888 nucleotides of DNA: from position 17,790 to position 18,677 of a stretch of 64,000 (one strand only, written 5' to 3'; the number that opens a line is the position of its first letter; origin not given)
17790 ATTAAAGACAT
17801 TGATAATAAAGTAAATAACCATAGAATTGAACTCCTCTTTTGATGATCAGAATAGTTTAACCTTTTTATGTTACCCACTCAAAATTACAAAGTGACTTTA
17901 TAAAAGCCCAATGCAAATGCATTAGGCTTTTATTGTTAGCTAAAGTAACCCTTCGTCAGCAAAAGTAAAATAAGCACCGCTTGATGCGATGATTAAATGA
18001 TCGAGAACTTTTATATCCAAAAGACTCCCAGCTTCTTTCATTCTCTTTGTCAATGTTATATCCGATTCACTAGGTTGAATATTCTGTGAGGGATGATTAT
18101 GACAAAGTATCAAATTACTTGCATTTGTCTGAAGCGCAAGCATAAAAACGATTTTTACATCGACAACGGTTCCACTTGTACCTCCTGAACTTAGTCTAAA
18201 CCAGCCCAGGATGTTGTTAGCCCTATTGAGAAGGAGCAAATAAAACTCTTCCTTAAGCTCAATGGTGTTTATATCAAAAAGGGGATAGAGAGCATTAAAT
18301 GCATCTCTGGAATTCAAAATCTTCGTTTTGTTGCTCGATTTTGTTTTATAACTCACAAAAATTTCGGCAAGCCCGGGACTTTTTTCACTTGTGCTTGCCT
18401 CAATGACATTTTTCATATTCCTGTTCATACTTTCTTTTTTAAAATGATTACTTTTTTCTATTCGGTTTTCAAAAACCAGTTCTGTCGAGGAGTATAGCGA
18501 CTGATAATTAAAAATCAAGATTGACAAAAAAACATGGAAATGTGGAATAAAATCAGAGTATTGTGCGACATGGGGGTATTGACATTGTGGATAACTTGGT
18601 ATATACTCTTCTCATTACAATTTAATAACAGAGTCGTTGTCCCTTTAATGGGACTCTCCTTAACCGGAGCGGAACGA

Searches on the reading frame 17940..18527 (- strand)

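Call 29: search_protein_families(library=pfam, proteins=[window:17940-18527:-], max_evalue=1)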
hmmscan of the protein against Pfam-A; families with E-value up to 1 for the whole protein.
window:17940-18527:- (195 aa): 3 families
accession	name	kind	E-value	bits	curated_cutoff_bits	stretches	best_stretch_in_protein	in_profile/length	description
PF04002.20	RadC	-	3.3e-36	124.3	22.1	1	74-194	5-121/121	RadC-like JAB domain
PF25022.1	NPHP3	-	0.061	13.7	33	1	119-190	80-148/160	Nephrocystin-3 domain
PF14464.11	Prok-JAB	-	0.24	11.7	25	1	131-163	61-93/114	Prokaryotic homologs of the JAB domain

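Call 81: search_protein_families(library=padloc, proteins=[window:17940-18527:-], max_evalue=0.001)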
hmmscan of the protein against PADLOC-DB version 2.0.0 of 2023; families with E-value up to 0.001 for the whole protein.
window:17940-18527:- (195 aa): 0 families
